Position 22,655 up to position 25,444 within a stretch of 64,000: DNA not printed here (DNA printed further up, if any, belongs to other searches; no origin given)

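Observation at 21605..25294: LCP-family envelope protein followed by an 829-aa membrane-anchored FtsK/HerA/VirD4-like ATPase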

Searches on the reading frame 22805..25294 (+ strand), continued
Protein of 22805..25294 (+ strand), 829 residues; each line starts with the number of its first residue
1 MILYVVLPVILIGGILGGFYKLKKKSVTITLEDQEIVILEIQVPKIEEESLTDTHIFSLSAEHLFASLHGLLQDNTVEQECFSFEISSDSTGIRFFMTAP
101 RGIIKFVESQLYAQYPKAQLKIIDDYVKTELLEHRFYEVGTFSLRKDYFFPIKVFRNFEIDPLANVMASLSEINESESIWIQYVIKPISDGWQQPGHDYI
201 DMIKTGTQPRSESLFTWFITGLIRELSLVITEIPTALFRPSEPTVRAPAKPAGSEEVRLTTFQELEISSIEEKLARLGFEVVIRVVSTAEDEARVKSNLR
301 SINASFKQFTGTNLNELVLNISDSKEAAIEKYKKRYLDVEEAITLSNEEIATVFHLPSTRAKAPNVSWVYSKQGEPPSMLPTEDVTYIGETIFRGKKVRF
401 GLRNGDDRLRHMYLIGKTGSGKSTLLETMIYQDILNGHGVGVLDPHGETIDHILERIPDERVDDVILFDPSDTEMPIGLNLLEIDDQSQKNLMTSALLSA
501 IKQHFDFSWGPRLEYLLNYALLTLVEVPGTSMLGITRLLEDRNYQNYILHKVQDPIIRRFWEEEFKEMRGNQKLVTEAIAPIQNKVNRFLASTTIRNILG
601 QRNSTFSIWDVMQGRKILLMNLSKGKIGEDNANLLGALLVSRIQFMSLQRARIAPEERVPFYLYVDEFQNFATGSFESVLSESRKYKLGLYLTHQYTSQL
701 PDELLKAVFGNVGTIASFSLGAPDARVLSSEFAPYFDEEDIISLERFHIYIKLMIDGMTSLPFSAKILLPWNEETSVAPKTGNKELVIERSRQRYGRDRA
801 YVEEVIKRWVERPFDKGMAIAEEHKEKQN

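Call 80: search_protein_families(library=phrogs, proteins=[window:22805-25294:+], max_evalue=0.01)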
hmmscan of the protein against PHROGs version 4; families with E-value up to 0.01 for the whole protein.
window:22805-25294:+ (829 aa): 4 families
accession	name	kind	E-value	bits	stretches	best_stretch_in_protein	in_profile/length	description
phrog_5156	-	unknown function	7e-97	326.4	1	21-806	13-804/824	-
phrog_7035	-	unknown function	5.2e-12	45.9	2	614-708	447-550/969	-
phrog_2666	-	head and packaging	1.7e-05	24.7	1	410-448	322-360/555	terminase large subunit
phrog_3551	-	moron, auxiliary metabolic gene and host takeover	0.00012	21.3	0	267-355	179-262/758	FtsK/SpoIIIE-like protein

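Call 81: search_dna_similar(query=window:22805-25294:+, collection=phages, mode=protein, max_rows=15)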
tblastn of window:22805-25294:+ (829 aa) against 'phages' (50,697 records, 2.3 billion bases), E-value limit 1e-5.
Records with a match: 55; places in all: 55; records where one place covers at least 80% of the query: 26.
Best place of each record, by identity: <60% 55.
By first word of the organism name: Bacillus 49; Deep-sea 2; Geobacillus 2; Brevibacillus 1; Microcystis 1.
By host as written in the record: Bacillus subtilis 15; Bacillus subtilis BEST7003 9; - 5; Bacillus cereus 4; Bacillus megaterium str. ATCC 43725 2; Geobacillus stearothermophilus 2184 2; Bacillus subtilis Delta6 2; Bacillus cereus HER1399 2; and 12 more.
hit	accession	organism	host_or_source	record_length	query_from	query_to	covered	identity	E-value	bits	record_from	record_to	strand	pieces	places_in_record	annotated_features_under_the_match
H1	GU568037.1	Deep-sea thermophilic phage D6E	-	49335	82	770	83%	23.3%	7e-25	118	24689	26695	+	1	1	lipid A export ATP-binding/permease protein MsbA | hypothetical protein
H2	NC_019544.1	Deep-sea thermophilic phage D6E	-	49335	82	770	83%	23.3%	7e-25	118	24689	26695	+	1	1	type IV secretory system conjugative DNA transfer family protein | hypothetical protein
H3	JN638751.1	Bacillus phage G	Bacillus megaterium str. ATCC 43725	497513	58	765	85%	22.1%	2e-39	164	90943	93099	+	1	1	156: gp156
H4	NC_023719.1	Bacillus phage G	Bacillus megaterium str. ATCC 43725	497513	58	765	85%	22.1%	2e-39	164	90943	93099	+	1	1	156: gp156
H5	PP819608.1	Bacillus phage Adastra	Bacillus subtilis CU 1065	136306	84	768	83%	22.3%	3e-20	102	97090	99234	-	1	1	hypothetical protein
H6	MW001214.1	Bacillus phage SP8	Bacillus subtilis Marburg strain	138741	84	768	83%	22.2%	4e-20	102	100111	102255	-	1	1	type IV secretory pathway VirD4 component-like protein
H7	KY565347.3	Geobacillus phage TP-84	Geobacillus stearothermophilus 2184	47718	83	770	83%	22.0%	1e-20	104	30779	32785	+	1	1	hypothetical protein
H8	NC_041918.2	Geobacillus phage TP-84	Geobacillus stearothermophilus 2184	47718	83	770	83%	22.0%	1e-20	104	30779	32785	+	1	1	hypothetical protein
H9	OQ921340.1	Bacillus phage SPO1L5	Bacillus subtilis BEST7003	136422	93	768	82%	22.3%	1e-19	101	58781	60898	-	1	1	hypothetical protein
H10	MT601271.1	Bacillus phage vB_BsuM-Goe10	Bacillus subtilis Delta6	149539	93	768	82%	22.3%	1e-19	101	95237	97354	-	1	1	putative P-loop containing nucleoside triphosphate hydrolase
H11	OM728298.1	Bacillus phage vB_BsuM-Goe16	Bacillus subtilis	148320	93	768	82%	22.2%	2e-20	103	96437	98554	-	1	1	hypothetical protein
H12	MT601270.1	Bacillus phage vB_BsuM-Goe9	Bacillus subtilis Delta6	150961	93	768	82%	22.2%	1e-19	100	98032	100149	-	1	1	putative P-loop containing nucleoside triphosphate hydrolase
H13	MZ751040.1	Bacillus phage phi18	Bacillus subtilis subsp. subtilis str. ...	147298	93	768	82%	22.2%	2e-19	100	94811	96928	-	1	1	hypothetical protein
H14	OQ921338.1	Bacillus phage SPO1L3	Bacillus subtilis BEST7003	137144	93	768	82%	22.2%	3e-19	100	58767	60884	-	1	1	hypothetical protein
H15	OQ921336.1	Bacillus phage SPO1L1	Bacillus subtilis BEST7003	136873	92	768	82%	22.0%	2e-19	100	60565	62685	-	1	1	hypothetical protein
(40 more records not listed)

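Call 82: search_dna_similar(query=window:22805-25294:+, collection=plasmids, mode=protein, max_rows=15)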
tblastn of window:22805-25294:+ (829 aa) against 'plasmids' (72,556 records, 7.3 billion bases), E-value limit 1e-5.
Records with a match: 234; places in all: 240; records where one place covers at least 80% of the query: 17.
Best place of each record, by identity: <60% 234.
By first word of the organism name: Bacillus 47; Streptomyces 40; Staphylococcus 26; Clostridium 18; Natrinema 13; Sulfolobus 11; Haladaptatus 10; Lactobacillus 10; Priestia 7; Halomontanus 4; and 36 more.
By predicted mobility (MOB-suite, as given by PLSDB): non-mobilizable 194; mobilizable 32; conjugative 8.
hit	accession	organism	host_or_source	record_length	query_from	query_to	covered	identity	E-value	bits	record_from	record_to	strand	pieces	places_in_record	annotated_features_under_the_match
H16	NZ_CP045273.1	Priestia megaterium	pure culture,Paper surface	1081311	63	808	85%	31.0%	6e-39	332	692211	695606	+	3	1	none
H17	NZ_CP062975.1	Pontibacillus sp. ALD_SL1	mangrove mud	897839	34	669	77%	29.8%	7e-22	280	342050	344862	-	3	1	hypothetical protein (x2)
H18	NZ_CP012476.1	Shouchella clausii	-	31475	77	770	84%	25.0%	3e-41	172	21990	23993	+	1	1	DUF87 domain-containing protein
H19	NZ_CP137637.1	Niallia sp. XMNu-256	-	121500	78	770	84%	24.6%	6e-37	158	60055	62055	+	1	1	DUF87 domain-containing protein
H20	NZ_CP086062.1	Bacillus sp. BC1-43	Sing cell,soil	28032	47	770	87%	23.5%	1e-36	157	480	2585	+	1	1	DUF87 domain-containing protein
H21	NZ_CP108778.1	Embleya sp. NBC_00896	-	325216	82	764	82%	24.9%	8e-56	217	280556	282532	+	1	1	type IV secretory system conjugative DNA transfer family protein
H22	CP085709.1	Bacillus sp. CMF21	single cell,soil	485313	77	770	84%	24.5%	1e-35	154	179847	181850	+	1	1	DUF87 domain-containing protein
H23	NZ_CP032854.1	Bacillus subtilis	cell culture,Cheonggukjang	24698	43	770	88%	23.3%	2e-37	159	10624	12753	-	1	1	DUF87 domain-containing protein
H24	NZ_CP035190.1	Bacillus licheniformis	cell culture,food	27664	38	770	88%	23.0%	2e-36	156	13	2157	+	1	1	DUF87 domain-containing protein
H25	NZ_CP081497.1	Streptomyces sp. BHT-5-2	whole organism,plant soil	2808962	113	764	79%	25.7%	2e-42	175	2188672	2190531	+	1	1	none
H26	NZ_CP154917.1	Bacillus subtilis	-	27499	47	770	87%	23.1%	2e-36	157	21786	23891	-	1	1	DUF87 domain-containing protein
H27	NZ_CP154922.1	Bacillus subtilis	-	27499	47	770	87%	23.1%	2e-36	157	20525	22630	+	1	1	DUF87 domain-containing protein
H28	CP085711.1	Bacillus sp. F19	single cell,soil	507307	77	770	84%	24.0%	2e-36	156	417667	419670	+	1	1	DUF87 domain-containing protein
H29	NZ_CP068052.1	Peribacillus psychrosaccharolyticus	-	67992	77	770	84%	23.9%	2e-38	163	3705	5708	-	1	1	DUF87 domain-containing protein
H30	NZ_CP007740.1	Bacillus methanolicus MGA3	soil sample, enrichment culture ...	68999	47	770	87%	22.6%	2e-31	140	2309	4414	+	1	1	DUF87 domain-containing protein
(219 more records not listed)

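Call 83: get_annotated_region(hit=H23, flank=6000)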
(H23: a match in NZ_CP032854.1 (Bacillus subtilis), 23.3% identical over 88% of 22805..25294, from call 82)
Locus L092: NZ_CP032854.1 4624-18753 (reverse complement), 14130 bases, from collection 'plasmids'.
description: Bacillus subtilis subsp. subtilis strain MH-1 plasmid unnamed1, complete sequence
organism: Bacillus subtilis (NCBI taxid 135461)
taxonomy: Bacteria; Bacillota; Bacilli; Bacillales; Bacillaceae; Bacillus; Bacillus subtilis
host: -; source: cell culture,Cheonggukjang; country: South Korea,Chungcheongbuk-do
typing (MOB-suite, as given by PLSDB): non-mobilizable
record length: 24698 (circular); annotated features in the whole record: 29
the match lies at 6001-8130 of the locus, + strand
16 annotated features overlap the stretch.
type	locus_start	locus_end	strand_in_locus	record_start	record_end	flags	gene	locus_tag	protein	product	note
CDS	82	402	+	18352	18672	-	-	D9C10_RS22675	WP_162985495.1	hypothetical protein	-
CDS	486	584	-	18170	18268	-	-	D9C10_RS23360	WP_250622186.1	putative holin-like toxin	-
CDS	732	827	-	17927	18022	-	-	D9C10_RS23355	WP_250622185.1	putative holin-like toxin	-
CDS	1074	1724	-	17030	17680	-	-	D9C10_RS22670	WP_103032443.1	SprT-like domain-containing protein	-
CDS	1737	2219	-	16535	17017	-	-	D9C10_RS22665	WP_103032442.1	hypothetical protein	-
CDS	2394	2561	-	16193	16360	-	-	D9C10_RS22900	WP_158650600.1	hypothetical protein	-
CDS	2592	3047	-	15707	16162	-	-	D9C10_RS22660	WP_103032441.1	hypothetical protein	-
CDS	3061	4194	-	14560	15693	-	-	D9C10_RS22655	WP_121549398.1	ParM/StbA family protein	GO:0030541 - plasmid partitioning [Evidence IEA]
CDS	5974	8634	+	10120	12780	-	-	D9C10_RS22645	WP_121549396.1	DUF87 domain-containing protein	-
CDS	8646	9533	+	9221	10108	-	-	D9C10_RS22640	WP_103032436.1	replication-relaxation family protein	-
CDS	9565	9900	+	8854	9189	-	-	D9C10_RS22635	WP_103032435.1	hypothetical protein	-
CDS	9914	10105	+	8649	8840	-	-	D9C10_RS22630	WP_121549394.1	hypothetical protein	-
CDS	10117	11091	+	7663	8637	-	-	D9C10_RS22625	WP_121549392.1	conjugal transfer protein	-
CDS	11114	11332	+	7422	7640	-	-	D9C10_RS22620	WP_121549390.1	hypothetical protein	-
CDS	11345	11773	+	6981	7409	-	-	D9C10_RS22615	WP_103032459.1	TcpE family conjugal transfer membrane protein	-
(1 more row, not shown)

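Call 84: get_annotated_region(hit=H21, flank=7000)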
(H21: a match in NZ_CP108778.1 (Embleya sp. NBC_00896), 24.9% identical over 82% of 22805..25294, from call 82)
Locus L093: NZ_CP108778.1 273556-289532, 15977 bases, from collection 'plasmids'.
description: Embleya sp. NBC_00896 plasmid unnamed2, complete sequence
organism: Embleya sp. NBC_00896 (NCBI taxid 2975961)
taxonomy: Bacteria; Actinomycetota; Actinomycetes; Kitasatosporales; Streptomycetaceae; Embleya; Embleya sp. NBC 00896
host: -; source: -; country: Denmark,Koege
typing (MOB-suite, as given by PLSDB): non-mobilizable
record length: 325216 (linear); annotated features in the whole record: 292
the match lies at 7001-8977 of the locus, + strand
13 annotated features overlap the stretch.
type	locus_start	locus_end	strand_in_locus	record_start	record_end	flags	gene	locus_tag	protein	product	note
CDS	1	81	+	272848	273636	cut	-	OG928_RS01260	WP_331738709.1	hypothetical protein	-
CDS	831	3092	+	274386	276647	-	-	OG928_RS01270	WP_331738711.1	hypothetical protein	-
CDS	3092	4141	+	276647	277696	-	-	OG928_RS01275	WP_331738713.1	PrgI family protein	-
CDS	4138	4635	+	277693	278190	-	-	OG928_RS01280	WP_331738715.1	XF1762 family protein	-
CDS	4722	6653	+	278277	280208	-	-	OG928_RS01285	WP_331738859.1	ATP-binding protein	-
CDS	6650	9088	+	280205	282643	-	-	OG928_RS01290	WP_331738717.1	type IV secretory system conjugative DNA transfer family protein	-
CDS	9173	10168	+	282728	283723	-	-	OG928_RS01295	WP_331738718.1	replication-relaxation family protein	-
CDS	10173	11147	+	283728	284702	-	-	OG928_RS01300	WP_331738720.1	NlpC/P60 family protein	-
CDS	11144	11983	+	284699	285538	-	-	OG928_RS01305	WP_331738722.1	hypothetical protein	-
CDS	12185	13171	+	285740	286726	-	-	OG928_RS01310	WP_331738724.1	hypothetical protein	-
CDS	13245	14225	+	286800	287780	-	-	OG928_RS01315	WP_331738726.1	hypothetical protein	-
CDS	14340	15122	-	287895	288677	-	-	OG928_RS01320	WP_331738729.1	helix-turn-helix domain-containing protein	-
CDS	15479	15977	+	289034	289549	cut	-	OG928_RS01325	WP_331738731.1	hypothetical protein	-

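Call 85: get_annotated_region(hit=H8, flank=5000)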
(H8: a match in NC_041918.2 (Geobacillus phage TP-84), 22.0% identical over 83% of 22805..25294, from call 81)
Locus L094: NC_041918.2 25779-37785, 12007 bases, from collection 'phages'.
description: Geobacillus phage TP-84, complete genome.
organism: Geobacillus phage TP-84 (NCBI taxid 1965361)
taxonomy: Viruses; Duplodnaviria; Heunggongvirae; Uroviricota; Caudoviricetes; Saundersvirus; Saundersvirus Tp84
host: Geobacillus stearothermophilus 2184; source: greenhouse soil; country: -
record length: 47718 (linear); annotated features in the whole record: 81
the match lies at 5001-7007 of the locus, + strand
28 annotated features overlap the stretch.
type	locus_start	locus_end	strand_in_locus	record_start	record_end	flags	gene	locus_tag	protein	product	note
CDS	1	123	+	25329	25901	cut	-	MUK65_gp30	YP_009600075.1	hypothetical protein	-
CDS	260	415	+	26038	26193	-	-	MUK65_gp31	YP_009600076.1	hypothetical protein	-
CDS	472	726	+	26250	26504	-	-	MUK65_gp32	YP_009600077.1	hypothetical protein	-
CDS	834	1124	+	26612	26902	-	-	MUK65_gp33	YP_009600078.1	hypothetical protein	-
CDS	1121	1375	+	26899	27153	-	-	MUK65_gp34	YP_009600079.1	hypothetical protein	-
CDS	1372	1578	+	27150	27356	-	-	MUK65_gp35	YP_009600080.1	hypothetical protein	-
CDS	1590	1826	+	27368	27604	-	-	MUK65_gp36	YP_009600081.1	hypothetical protein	-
CDS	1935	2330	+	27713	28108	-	-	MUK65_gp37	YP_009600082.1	hypothetical protein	-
CDS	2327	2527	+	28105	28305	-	-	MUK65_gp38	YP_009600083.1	hypothetical protein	-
CDS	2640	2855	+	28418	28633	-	-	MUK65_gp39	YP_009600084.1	DNA binding protein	-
CDS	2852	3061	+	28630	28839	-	-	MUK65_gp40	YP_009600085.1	hypothetical protein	-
CDS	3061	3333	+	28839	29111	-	-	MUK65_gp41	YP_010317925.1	hypothetical protein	-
CDS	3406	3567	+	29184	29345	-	-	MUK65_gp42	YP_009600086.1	hypothetical protein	-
CDS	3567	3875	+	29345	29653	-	-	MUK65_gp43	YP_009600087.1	hypothetical protein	-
CDS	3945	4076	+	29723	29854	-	-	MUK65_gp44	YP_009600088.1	hypothetical protein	-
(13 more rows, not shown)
